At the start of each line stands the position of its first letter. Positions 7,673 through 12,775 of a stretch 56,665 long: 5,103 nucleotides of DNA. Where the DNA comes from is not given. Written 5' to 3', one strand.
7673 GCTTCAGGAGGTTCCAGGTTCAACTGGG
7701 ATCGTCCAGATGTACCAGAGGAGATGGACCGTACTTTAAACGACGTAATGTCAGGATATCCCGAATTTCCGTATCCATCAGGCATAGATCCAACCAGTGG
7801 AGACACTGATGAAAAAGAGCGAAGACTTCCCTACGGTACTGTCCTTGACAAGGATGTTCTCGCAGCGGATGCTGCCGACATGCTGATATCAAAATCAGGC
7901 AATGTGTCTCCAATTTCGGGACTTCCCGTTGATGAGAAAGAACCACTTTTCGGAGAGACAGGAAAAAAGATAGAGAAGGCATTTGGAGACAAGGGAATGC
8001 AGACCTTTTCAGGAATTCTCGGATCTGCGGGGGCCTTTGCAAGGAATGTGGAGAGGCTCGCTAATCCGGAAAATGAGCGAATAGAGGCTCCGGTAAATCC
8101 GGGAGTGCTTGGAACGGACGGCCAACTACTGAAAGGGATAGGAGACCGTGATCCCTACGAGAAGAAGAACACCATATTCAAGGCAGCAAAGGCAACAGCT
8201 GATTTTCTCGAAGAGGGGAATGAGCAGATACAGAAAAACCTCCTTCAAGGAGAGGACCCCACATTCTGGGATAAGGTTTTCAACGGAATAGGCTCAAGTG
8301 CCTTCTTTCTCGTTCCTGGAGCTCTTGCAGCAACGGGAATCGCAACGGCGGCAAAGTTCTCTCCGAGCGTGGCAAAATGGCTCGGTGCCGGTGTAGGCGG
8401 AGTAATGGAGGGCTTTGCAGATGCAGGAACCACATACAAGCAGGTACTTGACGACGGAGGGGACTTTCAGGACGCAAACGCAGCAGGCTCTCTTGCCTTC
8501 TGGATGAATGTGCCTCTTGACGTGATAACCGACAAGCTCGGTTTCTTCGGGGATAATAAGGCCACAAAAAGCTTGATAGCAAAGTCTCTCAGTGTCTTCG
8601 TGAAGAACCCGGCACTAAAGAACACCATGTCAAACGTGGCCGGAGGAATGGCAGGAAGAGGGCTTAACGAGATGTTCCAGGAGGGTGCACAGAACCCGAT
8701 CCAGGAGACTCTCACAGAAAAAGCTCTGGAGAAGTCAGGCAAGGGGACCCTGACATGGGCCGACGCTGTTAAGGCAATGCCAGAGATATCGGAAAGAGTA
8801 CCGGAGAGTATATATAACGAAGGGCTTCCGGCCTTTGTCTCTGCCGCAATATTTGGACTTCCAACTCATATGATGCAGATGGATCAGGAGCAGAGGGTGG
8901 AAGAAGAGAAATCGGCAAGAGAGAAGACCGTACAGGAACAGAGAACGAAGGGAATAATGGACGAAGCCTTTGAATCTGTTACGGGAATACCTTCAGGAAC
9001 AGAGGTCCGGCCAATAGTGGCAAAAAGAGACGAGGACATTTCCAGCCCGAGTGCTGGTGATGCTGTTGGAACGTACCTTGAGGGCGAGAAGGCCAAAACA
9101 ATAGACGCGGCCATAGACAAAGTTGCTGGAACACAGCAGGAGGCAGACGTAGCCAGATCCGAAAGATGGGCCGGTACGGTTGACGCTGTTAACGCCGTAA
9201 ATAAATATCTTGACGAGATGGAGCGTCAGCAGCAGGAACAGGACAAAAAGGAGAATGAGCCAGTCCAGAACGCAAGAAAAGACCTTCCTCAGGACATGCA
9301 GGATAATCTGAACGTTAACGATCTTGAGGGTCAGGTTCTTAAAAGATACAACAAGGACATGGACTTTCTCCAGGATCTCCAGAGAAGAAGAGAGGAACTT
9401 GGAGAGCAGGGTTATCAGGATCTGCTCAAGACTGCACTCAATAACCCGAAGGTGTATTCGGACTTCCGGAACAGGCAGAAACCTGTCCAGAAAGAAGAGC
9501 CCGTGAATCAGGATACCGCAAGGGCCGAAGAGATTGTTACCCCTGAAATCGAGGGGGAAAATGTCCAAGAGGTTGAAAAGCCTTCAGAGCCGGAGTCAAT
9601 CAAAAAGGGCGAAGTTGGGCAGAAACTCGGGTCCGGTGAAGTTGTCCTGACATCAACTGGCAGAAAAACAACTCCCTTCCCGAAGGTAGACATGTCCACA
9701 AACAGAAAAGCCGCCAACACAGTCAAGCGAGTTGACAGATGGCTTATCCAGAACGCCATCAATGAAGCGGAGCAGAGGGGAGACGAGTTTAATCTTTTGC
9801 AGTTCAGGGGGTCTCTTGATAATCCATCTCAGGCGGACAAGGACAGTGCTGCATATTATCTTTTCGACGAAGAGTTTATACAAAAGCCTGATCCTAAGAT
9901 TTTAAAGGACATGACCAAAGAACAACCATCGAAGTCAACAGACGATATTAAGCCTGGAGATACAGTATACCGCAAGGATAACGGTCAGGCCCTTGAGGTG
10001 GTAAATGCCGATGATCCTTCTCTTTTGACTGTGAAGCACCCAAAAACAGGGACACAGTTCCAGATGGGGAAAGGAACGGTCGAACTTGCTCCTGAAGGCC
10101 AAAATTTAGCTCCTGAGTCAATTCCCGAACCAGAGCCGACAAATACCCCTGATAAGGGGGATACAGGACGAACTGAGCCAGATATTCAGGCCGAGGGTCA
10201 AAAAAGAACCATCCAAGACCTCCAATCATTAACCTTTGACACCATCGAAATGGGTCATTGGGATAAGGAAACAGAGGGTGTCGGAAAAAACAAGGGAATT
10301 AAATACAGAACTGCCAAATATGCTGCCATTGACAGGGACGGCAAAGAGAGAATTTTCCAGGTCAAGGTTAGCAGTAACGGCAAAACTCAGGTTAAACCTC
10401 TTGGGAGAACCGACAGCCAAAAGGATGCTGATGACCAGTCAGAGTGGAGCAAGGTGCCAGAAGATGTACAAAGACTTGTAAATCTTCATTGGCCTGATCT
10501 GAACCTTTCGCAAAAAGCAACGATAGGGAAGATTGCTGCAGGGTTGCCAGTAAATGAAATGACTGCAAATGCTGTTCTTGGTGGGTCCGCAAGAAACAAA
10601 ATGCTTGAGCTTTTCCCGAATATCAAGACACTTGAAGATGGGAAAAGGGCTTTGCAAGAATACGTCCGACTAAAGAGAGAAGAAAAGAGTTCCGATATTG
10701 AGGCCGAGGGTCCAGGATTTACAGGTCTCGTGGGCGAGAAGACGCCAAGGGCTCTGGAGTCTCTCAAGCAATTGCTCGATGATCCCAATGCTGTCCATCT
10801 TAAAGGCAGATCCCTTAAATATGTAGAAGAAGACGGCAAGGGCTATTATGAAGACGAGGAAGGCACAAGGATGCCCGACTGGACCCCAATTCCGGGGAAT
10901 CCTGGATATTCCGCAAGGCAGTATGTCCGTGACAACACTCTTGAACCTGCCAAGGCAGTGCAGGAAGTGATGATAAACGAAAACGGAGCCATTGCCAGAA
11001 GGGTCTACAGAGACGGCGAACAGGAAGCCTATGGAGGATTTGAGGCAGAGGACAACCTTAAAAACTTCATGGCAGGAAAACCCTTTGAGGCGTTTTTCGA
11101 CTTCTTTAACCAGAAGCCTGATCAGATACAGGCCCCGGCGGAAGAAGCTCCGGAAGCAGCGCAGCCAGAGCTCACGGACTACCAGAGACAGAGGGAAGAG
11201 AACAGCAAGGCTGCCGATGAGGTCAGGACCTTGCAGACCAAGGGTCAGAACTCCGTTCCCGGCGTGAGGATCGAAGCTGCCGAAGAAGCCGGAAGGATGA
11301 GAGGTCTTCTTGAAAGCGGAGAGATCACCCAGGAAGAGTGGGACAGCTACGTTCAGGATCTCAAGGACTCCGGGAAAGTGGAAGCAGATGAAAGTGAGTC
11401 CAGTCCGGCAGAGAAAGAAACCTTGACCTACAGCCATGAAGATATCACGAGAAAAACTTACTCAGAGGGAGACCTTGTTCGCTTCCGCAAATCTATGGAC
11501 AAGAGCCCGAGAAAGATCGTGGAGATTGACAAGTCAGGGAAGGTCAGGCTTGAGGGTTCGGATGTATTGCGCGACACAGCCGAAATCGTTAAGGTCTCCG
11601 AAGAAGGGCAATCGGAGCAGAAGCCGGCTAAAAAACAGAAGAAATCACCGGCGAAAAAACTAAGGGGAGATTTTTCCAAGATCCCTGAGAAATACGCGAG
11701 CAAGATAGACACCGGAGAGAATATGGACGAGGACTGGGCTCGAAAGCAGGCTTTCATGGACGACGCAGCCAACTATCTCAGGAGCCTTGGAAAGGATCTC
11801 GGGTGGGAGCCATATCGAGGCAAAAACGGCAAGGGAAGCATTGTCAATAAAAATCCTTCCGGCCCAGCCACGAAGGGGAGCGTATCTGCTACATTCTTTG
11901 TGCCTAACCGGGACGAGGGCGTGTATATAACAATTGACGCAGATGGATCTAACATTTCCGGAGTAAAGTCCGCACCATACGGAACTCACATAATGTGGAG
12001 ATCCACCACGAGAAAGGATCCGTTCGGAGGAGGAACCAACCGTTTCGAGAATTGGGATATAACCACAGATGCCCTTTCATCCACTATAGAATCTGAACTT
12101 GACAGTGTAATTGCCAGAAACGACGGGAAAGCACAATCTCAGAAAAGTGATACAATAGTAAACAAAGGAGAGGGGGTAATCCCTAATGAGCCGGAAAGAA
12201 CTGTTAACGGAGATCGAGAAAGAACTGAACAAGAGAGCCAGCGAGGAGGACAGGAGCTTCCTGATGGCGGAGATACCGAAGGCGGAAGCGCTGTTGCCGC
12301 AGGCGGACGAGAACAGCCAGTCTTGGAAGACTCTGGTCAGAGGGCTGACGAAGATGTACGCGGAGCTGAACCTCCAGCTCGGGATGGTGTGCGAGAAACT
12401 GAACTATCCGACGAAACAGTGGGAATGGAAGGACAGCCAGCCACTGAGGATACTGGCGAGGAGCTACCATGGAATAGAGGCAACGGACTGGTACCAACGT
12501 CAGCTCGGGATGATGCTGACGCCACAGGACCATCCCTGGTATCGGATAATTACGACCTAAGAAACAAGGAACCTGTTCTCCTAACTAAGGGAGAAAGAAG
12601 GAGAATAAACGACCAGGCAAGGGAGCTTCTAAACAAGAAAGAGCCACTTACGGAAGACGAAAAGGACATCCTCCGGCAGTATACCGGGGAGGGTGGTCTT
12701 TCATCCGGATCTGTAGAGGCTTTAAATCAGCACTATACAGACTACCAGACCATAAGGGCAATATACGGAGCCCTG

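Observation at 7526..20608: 4,360-aa single ORF (about 23% of the genome) in the virion module combining pore-former-like N-terminus, N6-adenine methyltransferase and SNF2 helicase, with ~2,900 aa of unassigned sequence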

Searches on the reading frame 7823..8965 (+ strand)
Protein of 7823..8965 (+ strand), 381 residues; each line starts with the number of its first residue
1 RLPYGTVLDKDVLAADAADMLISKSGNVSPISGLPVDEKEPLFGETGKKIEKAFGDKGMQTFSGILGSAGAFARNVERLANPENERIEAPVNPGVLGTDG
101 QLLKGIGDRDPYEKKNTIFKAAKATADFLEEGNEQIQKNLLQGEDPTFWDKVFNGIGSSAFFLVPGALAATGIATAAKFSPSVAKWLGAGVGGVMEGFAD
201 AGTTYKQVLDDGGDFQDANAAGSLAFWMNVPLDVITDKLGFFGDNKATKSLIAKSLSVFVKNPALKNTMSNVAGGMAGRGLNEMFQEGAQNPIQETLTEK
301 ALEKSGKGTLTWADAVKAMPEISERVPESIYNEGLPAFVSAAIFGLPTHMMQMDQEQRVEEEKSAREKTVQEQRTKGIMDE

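Call 80: predict_structure(alignment_id=A3)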
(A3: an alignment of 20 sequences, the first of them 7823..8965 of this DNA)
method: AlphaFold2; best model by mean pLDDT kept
length: 381 residues; sequences in the alignment: 20
mean_pLDDT: 65.4   pTM: 0.49
mean pLDDT of the five models: 65.4, 63.0, 61.5, 61.3, 59.9
residues with pLDDT >= 90: 66; 70-90: 113; 50-70: 77; < 50: 125
segments of 3 or more residues with pLDDT < 50: 4-26, 28-34, 65-119, 139-141, 143-173
pLDDT, mean of each block of 10 residues (from residue 1): 39 35 43 54 62 63 49 43 39 36 42 46 56 50 45 34 42 48 61 83 93 93 92 76 68 80 83 79 88 95 92 93 92 83 71 73 83 81 74
secondary structure, 60 per line:
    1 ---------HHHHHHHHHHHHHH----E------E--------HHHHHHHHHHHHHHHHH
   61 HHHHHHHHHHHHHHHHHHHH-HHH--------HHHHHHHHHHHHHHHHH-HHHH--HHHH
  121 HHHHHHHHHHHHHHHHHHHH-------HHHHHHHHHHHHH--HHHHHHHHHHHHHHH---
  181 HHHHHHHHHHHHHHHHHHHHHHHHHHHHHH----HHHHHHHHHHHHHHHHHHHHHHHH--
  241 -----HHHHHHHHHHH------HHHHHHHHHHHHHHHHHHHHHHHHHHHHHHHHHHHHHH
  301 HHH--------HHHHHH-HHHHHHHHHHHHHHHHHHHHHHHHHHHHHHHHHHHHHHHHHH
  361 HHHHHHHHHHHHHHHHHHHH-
elements in order: H10-23 H44-80 H93-109 H111-114 H117-140 H148-160 H163-177 H181-210 H215-238 H246-256 H263-303 H312-317 H319-380
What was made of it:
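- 8048..8956 (+): Conserved N-terminal module, aa ~175-477: alpha-helical and Gly/Ala-rich, with blocks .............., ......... and GGxxGxGxG. AF2 pLDDT 65 overall, above 80 for most of aa ~289-430 (call 80)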

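Call 83: fold_search(model_id=the predicted structure, library=pdb)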
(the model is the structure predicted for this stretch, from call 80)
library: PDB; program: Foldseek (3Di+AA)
matches with E <= 10: 52; with E <= 0.001: 0
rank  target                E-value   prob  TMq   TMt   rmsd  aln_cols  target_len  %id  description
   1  7uni_B                7.6e-01  0.18  0.16  0.21  18.1       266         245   14  De novo designed chlorophyll dimer protein with Zn pheophorbide a methyl ester, SP2-ZnPPaM (released 2023-04-19)
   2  7oy2_C                8.7e-01  0.09  0.16  0.13  22.9       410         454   14  High resolution structure of cytochrome bd-II oxidase from E. coli (released 2021-12-15)
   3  4wid_B                1.3e+00  0.07  0.14  0.15  38.7       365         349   12  Crystal structure of the immediate-early 1 protein (IE1) at 2.31 angstrom (tetragonal form after crystal dehydration) (released 2014-10-29)
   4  7sqc_1J               1.3e+00  0.06  0.11  0.12  50.1       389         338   12  Ciliary C1 central pair apparatus isolated from Chlamydomonas reinhardtii (released 2022-04-13)
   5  8ugc_A                1.8e+00  0.13  0.21  0.21  19.0       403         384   14  FD15: Flat repeat helix-turn-helix-turn protein (released 2023-12-27)
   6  9k80_A                2.1e+00  0.14  0.20  0.26  13.3       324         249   12  Cryo-EM structure of designed zinc-induced filament Fiber-n6-Zn1-HEHE-5 (released 2025-10-29)
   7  4wic_A                2.2e+00  0.06  0.15  0.17  38.5       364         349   11  Immediate-early 1 protein (IE1) of rhesus macaque cytomegalovirus (released 2015-07-15)
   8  9v4g_C                2.4e+00  0.09  0.20  0.23  18.7       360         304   13  Prenyltransferase Ord1 wild type (released 2025-10-01)
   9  7rkc_A                3.0e+00  0.08  0.14  0.21  18.7       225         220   12  Computationally designed tunable C2 symmetric tandem repeat homodimer, D_3_633 (released 2022-05-18)
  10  7o3v_G                3.1e+00  0.09  0.17  0.22  24.9       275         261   13  Stalk complex structure (TrwJ/VirB5-TrwI/VirB6) from the fully-assembled R388 type IV secretion system determined by c (released 2022-06-22)
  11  6uzl_A                3.1e+00  0.08  0.18  0.14  16.8       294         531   11  Cryo-EM structure of nucleotide-free MsbA reconstituted into peptidiscs, conformation 2 (released 2020-03-04)
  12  6xss_A                3.4e+00  0.07  0.15  0.19  19.5       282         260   12  CryoEM structure of designed helical fusion protein C4_nat_HFuse-7900 (released 2020-12-23)
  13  9u82_A                3.6e+00  0.03  0.13  0.11  23.0       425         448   12  Cryo-EM structure of Leminorella grimontii GatC in the presence of D-xylose (released 2025-10-15)
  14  8ze0_A                4.1e+00  0.04  0.14  0.14  25.1       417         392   10  Drosophila melanogaster gustatory receptor 64a(Gr64a) in apo state (released 2024-10-30)
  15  10tp_A                4.1e+00  0.03  0.13  0.12  21.6       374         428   14  ArsB from L. ferriphilum in inward-facing state (parallel dimer) (released 2026-03-11)
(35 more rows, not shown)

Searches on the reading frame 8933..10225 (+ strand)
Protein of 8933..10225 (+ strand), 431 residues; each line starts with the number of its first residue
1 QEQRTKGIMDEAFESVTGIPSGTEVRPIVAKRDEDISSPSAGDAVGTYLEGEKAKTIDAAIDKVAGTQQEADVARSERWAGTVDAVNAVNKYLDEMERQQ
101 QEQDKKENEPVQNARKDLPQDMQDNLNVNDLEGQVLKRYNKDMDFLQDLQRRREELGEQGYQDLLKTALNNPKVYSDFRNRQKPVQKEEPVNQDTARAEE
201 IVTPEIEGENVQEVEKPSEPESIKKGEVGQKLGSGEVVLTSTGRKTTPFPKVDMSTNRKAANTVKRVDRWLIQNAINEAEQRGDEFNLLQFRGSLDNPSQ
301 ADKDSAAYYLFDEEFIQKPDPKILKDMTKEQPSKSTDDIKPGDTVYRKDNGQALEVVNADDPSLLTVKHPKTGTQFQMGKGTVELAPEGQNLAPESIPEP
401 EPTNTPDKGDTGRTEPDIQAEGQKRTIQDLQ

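Call 45: search_protein_families(library=phrogs, proteins=[window:8933-10225:+], max_evalue=0.1)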
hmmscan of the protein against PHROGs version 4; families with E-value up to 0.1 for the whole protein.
window:8933-10225:+ (431 aa): 1 family
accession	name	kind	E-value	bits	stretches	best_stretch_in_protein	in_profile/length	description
phrog_11358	-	unknown function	2.9e-08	32.1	1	216-336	599-720/3431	-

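Call 46: search_protein_families(library=pfam, proteins=[window:8933-10225:+], max_evalue=1)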
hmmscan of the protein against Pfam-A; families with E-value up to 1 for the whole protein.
window:8933-10225:+ (431 aa): 0 families

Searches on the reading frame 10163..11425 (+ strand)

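Call 45: search_protein_families(library=phrogs, proteins=[window:10163-11425:+], max_evalue=0.1)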
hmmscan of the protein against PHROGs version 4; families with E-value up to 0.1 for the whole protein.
window:10163-11425:+ (421 aa): 0 families

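Call 46: search_protein_families(library=pfam, proteins=[window:10163-11425:+], max_evalue=1)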
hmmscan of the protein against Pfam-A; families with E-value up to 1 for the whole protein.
window:10163-11425:+ (421 aa): 1 family
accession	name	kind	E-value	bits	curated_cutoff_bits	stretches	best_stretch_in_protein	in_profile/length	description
PF09851.14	SHOCT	-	0.61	10.3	27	1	380-392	7-19/28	Short C-terminal domain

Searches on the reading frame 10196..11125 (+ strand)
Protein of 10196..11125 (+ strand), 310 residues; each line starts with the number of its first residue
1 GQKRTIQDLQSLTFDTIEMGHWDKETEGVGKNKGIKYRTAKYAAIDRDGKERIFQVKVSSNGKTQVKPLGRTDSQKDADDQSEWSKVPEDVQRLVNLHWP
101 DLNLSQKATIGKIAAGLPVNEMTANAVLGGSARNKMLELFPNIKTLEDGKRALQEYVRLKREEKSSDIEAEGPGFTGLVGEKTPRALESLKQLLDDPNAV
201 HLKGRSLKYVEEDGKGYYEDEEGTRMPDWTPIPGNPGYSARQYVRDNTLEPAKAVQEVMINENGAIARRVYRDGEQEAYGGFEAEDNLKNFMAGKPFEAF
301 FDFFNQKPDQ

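Call 90: find_homologous_proteins(query=window:10196-11125:+, max_evalue=0.001)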
Query window:10196-11125:+: 1308 candidates shared short words with the query, none scored E <= 0.001.
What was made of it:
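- Tried and rejected: Residues 891-1200 also returned nothing (call 90).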

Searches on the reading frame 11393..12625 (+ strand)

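Call 45: search_protein_families(library=phrogs, proteins=[window:11393-12625:+], max_evalue=0.1)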
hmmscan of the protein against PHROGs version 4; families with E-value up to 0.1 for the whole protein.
window:11393-12625:+ (411 aa): 0 families

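Call 46: search_protein_families(library=pfam, proteins=[window:11393-12625:+], max_evalue=1)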
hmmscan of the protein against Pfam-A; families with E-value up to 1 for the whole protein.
window:11393-12625:+ (411 aa): 2 families
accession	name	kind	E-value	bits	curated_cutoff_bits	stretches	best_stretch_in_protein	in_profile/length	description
PF20981.2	AAR2_1st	-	0.18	12.4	23.6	1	170-212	7-50/134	AAR2 N-terminal domain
PF20523.3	DUF6738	-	0.58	11.1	27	0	222-246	48-72/85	Domain of unknown function (DUF6738)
